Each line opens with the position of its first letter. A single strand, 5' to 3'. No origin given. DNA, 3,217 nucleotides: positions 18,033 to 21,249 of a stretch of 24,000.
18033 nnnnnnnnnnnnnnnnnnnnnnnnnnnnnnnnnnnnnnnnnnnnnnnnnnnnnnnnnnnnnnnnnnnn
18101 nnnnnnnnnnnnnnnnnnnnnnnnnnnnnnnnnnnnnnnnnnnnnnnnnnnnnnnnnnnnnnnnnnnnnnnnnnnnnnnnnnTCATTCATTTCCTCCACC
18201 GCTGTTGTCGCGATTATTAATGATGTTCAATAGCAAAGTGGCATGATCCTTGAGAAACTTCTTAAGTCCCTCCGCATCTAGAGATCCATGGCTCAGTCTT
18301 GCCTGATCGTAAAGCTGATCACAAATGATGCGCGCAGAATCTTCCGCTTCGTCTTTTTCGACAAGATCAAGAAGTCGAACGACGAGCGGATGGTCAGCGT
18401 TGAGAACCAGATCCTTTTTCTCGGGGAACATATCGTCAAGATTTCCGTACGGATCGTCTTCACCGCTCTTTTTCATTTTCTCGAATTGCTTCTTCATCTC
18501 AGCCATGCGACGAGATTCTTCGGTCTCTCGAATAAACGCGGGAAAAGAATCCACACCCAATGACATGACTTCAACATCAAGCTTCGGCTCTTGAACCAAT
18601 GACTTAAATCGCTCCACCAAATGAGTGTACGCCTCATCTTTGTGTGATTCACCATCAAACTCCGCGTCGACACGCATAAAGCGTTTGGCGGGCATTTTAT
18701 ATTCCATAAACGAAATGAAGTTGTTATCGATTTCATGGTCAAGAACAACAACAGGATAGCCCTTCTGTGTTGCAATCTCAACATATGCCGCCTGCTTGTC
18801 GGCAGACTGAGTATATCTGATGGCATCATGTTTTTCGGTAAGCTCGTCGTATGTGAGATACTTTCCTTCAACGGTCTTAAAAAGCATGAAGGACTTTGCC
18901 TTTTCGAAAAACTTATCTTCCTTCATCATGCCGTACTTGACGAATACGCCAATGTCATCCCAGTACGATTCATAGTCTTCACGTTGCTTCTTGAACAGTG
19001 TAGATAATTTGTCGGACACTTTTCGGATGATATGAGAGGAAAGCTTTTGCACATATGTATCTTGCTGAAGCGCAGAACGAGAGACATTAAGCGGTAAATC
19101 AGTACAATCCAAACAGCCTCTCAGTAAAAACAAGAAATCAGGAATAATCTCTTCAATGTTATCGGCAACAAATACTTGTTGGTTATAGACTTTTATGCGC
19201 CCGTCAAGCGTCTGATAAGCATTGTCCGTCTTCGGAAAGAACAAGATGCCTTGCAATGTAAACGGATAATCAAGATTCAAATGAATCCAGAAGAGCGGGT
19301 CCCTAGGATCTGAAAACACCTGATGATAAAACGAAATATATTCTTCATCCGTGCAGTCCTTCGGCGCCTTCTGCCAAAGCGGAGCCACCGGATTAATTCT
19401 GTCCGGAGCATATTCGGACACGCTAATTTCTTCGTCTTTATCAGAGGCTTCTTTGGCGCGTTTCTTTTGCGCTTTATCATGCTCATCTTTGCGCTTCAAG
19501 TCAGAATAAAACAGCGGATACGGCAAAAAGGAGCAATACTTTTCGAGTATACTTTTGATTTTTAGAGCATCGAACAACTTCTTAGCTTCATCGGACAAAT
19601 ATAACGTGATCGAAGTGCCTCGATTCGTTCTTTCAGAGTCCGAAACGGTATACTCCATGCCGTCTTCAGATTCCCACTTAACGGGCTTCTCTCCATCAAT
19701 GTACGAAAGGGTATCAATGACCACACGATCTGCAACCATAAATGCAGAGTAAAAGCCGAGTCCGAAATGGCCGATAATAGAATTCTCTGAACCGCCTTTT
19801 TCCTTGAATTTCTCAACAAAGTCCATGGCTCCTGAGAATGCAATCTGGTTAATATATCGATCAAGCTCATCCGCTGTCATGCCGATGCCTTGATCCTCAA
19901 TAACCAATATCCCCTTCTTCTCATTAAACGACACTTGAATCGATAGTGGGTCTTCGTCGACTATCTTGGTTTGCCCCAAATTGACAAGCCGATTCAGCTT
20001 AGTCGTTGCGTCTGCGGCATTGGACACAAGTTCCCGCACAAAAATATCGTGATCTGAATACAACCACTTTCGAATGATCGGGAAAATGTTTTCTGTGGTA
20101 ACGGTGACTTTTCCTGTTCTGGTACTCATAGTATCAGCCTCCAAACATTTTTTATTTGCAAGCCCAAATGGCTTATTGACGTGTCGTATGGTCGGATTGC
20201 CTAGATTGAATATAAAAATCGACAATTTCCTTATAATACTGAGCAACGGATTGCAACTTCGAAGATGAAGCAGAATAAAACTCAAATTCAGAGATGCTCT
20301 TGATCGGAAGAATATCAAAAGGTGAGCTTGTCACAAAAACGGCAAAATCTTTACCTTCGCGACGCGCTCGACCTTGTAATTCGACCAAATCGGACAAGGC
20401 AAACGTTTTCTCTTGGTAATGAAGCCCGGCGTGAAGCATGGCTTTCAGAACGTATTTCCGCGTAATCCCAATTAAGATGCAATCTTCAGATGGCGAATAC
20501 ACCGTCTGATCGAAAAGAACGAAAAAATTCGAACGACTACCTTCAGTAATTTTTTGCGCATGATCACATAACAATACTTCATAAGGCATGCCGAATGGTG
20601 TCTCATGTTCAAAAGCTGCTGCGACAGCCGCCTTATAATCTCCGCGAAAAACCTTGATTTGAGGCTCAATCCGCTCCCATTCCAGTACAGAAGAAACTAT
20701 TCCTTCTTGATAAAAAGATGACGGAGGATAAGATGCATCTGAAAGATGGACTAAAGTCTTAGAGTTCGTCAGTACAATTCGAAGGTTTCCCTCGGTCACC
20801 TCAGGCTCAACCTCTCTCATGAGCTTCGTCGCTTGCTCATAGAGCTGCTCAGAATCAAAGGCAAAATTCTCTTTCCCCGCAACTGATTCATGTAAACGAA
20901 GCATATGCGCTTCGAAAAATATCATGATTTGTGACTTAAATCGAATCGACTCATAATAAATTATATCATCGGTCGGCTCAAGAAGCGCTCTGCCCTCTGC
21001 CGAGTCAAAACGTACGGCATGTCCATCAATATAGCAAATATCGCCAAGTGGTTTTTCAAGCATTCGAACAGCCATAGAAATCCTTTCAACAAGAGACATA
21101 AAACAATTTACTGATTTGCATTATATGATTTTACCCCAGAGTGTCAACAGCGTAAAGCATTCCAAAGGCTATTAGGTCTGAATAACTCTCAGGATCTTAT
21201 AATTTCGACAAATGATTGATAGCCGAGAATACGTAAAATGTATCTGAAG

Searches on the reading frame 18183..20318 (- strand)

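Call 8: search_protein_families(library=pfam, proteins=[window:18183-20318:-], max_evalue=0.00001)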
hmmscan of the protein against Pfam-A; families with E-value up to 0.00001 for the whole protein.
window:18183-20318:- (711 aa): 3 families
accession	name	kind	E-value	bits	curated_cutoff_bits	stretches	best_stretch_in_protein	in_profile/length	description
PF00183.23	HSP90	-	3.7e-54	185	24.4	1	252-690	6-480/518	Hsp90 protein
PF13589.12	HATPase_c_3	-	1.1e-08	35.6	25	1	94-203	7-92/137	Histidine kinase-, DNA gyrase B-, and HSP90-like ATPase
PF02518.31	HATPase_c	-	1.9e-06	28.8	26.4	1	94-242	10-108/111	Histidine kinase-, DNA gyrase B-, and HSP90-like ATPase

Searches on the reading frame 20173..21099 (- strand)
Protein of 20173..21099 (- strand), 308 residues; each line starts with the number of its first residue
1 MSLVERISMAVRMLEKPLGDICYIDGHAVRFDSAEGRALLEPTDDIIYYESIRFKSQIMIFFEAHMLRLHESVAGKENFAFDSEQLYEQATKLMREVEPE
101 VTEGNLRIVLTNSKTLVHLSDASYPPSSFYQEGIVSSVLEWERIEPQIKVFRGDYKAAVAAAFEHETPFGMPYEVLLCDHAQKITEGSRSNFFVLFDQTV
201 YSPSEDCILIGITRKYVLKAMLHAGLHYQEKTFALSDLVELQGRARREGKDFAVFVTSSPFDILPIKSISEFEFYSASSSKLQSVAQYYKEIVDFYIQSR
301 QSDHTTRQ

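Call 9: search_protein_families(library=pfam, proteins=[window:20173-21099:-], max_evalue=0.00001)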
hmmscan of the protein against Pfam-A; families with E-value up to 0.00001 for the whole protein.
window:20173-21099:- (308 aa): 1 family
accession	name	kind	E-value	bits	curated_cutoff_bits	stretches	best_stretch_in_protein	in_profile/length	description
PF01063.24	Aminotran_4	-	2e-25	90.4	28.5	1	49-269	3-223/223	Amino-transferase class IV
